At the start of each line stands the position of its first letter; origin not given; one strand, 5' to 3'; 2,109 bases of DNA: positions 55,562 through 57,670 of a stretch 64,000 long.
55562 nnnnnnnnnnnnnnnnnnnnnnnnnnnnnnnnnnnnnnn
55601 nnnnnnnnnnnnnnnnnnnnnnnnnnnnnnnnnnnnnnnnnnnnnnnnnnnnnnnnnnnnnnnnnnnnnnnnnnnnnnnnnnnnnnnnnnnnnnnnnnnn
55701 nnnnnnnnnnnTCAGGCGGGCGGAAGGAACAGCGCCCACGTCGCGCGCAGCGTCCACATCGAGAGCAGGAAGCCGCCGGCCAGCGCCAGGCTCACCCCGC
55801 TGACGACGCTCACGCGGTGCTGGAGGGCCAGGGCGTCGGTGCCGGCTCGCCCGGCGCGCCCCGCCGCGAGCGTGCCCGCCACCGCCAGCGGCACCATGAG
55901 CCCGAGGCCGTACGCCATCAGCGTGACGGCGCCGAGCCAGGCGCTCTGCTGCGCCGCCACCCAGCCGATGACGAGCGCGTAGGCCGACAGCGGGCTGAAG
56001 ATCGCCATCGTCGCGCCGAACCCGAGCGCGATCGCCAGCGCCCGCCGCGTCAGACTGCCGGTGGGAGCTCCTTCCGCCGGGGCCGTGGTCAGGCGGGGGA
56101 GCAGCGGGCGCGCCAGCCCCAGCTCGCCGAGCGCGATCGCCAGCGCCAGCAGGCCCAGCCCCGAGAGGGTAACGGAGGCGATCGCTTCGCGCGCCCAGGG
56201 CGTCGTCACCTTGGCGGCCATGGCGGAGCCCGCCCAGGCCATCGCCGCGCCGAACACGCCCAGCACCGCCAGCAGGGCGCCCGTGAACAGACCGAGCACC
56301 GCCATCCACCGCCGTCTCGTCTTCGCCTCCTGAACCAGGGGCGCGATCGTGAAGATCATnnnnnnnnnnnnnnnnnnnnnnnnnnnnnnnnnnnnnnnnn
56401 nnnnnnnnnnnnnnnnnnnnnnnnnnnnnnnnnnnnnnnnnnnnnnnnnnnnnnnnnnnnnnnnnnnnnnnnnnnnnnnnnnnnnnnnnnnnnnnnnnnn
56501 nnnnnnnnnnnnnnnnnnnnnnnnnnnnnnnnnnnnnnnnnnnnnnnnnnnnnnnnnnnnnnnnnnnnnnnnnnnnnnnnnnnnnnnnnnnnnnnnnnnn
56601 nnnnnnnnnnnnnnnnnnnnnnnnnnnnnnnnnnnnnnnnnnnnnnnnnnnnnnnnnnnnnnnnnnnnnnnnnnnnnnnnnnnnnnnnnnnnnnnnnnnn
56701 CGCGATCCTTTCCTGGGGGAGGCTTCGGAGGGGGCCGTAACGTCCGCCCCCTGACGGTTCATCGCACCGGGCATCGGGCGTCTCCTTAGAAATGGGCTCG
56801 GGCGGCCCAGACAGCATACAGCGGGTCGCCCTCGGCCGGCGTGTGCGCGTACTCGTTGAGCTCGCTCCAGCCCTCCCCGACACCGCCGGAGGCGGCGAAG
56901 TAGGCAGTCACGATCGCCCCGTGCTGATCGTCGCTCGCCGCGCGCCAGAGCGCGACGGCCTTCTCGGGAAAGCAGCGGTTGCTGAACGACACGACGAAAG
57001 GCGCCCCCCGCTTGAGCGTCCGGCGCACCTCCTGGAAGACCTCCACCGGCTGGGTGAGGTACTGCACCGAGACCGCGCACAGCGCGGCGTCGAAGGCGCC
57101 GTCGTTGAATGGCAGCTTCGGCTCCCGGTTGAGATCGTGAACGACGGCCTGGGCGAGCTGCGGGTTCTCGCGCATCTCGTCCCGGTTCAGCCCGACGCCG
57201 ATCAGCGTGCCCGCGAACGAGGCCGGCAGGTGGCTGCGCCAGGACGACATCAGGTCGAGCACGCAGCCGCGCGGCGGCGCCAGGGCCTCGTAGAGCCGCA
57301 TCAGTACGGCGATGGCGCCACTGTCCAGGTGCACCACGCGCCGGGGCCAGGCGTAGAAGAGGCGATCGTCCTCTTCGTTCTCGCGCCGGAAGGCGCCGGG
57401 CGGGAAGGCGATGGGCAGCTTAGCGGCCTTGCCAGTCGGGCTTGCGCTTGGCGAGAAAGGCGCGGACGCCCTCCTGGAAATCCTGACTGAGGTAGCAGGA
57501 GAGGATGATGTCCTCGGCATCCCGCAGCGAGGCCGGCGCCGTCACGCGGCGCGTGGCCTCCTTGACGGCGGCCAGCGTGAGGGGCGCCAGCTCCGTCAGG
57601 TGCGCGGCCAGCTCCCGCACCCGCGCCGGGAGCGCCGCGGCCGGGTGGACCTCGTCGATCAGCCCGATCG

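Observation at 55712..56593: CcdA/DsbD-family membrane protein with in-frame TGA giving a C-V-P-U motif in TM1 and no TM4 cysteine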

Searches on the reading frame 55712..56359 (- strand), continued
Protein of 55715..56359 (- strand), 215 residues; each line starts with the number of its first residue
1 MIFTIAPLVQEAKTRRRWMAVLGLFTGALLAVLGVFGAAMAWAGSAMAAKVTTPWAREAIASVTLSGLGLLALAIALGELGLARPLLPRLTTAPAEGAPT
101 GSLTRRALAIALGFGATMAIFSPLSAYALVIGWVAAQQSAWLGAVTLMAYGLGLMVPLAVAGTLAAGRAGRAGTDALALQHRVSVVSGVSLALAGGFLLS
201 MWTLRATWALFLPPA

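Call 84: find_encoding_contigs(protein=P0123, flank=4000, max_places=3)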
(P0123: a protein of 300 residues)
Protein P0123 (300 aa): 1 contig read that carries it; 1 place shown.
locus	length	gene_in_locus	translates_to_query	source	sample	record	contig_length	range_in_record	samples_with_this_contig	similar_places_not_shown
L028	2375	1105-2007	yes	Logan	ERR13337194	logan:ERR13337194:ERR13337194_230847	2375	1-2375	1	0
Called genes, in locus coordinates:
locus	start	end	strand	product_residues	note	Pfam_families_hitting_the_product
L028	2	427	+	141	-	?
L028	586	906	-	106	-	-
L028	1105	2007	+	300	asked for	PF02683:DsbD_TM, PF13386:DsbD_2 (weak)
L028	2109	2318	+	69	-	PF00403:HMA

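Call 88: search_protein_families(library=ncbifam, proteins=[P0109, P0117], max_evalue=0.01)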
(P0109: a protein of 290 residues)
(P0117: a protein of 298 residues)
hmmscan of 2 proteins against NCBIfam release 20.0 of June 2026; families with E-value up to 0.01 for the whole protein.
P0109 (290 aa): 1 family
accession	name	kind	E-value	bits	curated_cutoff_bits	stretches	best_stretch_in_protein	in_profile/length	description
NF001419.0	PRK00293.1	subfamily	0.00012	20.8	330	1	60-262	172-370/574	protein-disulfide reductase DsbD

P0117 (298 aa): 0 families

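Call 89: search_protein_families(library=pfam, proteins=[P0171], max_evalue=0.01)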
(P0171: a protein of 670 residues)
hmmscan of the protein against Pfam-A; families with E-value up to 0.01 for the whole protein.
P0171 (670 aa): 1 family
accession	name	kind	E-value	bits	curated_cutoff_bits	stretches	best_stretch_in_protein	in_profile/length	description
PF02683.22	DsbD_TM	-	3.1e-11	43.4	27.1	1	57-233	7-184/219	Cytochrome C biogenesis protein transmembrane domain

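Call 95: list_cluster_members(proteins=[window:55715-56359:-, window:56372-56593:-, window:56372-56569:-])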
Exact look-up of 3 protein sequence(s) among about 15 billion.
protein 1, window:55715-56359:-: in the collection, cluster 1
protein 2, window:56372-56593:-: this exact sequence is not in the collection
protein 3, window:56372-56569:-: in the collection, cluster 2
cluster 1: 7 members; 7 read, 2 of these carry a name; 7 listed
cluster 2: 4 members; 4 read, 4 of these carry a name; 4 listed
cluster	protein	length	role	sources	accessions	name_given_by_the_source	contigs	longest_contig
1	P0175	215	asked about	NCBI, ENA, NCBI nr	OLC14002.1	MAG: hypothetical protein AUH29_11560 [Candidatus Rokubacteria bacterium 13_1_40CM_69_27]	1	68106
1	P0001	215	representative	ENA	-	-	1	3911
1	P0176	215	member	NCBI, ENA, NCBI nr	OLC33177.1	MAG: hypothetical protein AUH81_14770 [Candidatus Rokubacteria bacterium 13_1_40CM_4_69_5]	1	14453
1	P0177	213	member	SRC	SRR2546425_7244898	-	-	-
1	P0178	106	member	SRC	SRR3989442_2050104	-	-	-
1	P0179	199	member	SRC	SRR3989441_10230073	-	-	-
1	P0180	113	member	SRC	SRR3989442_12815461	-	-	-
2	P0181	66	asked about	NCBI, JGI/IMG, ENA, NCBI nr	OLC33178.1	MAG: hypothetical protein AUH81_14775 [Candidatus Rokubacteria bacterium 13_1_40CM_4_69_5]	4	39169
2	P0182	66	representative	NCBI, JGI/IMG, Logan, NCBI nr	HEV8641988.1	MAG TPA: hypothetical protein VGV13_12885 [Methylomirabilota bacterium] | hypothetical protein | hypothetical protein [Methylomirabilota bacterium]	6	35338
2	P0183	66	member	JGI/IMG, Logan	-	polyferredoxin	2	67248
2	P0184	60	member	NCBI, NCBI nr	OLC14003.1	MAG: hypothetical protein AUH29_11565 [Candidatus Rokubacteria bacterium 13_1_40CM_69_27]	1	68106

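Call 102: predict_structure(alignment_id=A5)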
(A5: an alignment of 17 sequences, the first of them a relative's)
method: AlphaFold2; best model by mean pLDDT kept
length: 290 residues; sequences in the alignment: 17
mean_pLDDT: 82.5   pTM: 0.78
mean pLDDT of the five models: 82.5, 82.3, 81.6, 81.5, 80.1
residues with pLDDT >= 90: 77; 70-90: 178; 50-70: 26; < 50: 9
segments of 3 or more residues with pLDDT < 50: 1-3, 49-54
pLDDT, mean of each block of 10 residues (from residue 1): 60 91 93 80 60 64 87 74 75 89 95 94 84 83 87 89 69 81 90 76 79 86 94 90 84 82 85 91 78
secondary structure, 60 per line:
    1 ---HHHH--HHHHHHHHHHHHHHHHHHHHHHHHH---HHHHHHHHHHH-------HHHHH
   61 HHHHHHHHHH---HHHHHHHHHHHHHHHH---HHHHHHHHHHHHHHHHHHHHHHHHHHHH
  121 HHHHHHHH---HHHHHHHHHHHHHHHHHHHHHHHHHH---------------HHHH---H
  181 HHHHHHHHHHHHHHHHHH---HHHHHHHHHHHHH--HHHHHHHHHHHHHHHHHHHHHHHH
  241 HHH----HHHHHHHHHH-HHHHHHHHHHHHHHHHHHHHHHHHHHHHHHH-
elements in order: H4-7 H10-34 H38-48 H56-70 H74-89 H93-128 H132-157 H173-176 H180-198 H202-214 H217-243 H248-257 H259-289

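Call 104: fold_search(model_id=the predicted structure, library=pdb)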
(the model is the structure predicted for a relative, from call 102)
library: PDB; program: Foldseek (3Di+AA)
matches with E <= 10: 205; with E <= 0.001: 0
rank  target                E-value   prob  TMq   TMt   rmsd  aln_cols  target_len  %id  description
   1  5vkv_MODEL_1_A        4.1e-02  0.98  0.31  0.38   9.5       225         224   23  Solution NMR structure of the membrane electron transporter CcdA (released 2018-01-31)
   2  4qiq                  2.6e-01  0.41  0.22  0.17  12.7       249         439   17  Crystal structure of D-xylose-proton symporter (released 2014-08-06)
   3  9vsd_A                3.5e-01  0.13  0.17  0.15  24.6       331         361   16  Structure of the phosphomimetic mutant CAX1 in Arabidopsis thaliana in the apo state (released 2025-09-03)
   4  6l85_B                5.1e-01  0.18  0.21  0.16  16.8       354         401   16  The sodium-dependent phosphate transporter (released 2020-09-16)
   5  7d5p_B                5.6e-01  0.10  0.16  0.13  21.0       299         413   15  Structure of NorC transporter in an outward-open conformation in complex with a single-chain Indian camelid antibody (released 2021-06-09)
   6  4kjs_A                5.8e-01  0.09  0.14  0.13  21.3       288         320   18  Structure of native YfkE (released 2013-06-26)
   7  5xas_B                6.4e-01  0.07  0.14  0.11  22.8       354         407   12  Structural insights into the elevator-like mechanism of the sodium/citrate symporter CitS (released 2017-06-14)
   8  8ght_A                7.6e-01  0.08  0.15  0.15  19.3       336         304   15  Cryo-electron microscopy structure of the zinc transporter from Bordetella bronchiseptica (released 2023-06-21)
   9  6f34_A                8.2e-01  0.11  0.18  0.13  21.2       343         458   15  Crystal structure of a bacterial cationic amino acid transporter (CAT) homologue bound to Arginine. (released 2018-02-14)
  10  5tsb                  9.4e-01  0.09  0.15  0.18  18.7       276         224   18  Crystal structure of the Zrt-/Irt-like protein from Bordetella bronchiseptica with bound Cd2+ (released 2017-09-20)
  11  9vsc_A                9.8e-01  0.10  0.19  0.16  25.8       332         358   15  Structure of the phosphomimetic mutant CAX1 in Arabidopsis thaliana in the Calcium-bound state (released 2025-09-03)
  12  9fqr_K2               9.8e-01  0.06  0.13  0.03  51.1       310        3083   13  96-nm repeat of axonemal doublet microtubules from bovine sperm (released 2025-03-26)
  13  6fmt                  1.0e+00  0.08  0.14  0.15  20.4       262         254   15  IMISX-EP of Hg-BacA Soaking SAD (released 2018-09-05)
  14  7d5p_A                1.1e+00  0.08  0.16  0.14  21.0       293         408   16  Structure of NorC transporter in an outward-open conformation in complex with a single-chain Indian camelid antibody (released 2021-06-09)
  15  9sqh                  1.1e+00  0.07  0.16  0.12  22.4       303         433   16  Cryo-EM structure of the Arabidopsis thaliana CAT4 transporter in the outward-open apo state (without synthetic nanobody (released 2026-04-08)
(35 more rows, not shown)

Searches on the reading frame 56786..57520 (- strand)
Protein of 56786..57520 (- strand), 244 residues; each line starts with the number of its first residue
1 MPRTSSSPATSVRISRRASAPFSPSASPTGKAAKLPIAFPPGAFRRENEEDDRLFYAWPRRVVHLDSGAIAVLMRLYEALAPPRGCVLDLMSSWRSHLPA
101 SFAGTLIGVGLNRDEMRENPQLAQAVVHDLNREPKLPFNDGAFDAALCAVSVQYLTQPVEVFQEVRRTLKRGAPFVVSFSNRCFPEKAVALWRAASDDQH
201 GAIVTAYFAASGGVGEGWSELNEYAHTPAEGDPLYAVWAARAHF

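Call 54: search_protein_families(library=pfam, proteins=[window:56786-57520:-], max_evalue=0.01)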
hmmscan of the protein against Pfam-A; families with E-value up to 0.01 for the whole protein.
window:56786-57520:- (244 aa): 4 families
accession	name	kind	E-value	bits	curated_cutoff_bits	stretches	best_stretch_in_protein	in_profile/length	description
PF08241.18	Methyltransf_11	-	6.3e-08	33.6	21.2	1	123-176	44-94/95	Methyltransferase domain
PF13649.12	Methyltransf_25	-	9.8e-05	23.4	27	1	122-172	47-96/97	Methyltransferase domain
PF13847.12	Methyltransf_31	-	0.0013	18.9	27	1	127-181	60-113/145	Methyltransferase domain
PF08242.18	Methyltransf_12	-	0.0036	18.4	30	1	117-173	41-96/98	Methyltransferase domain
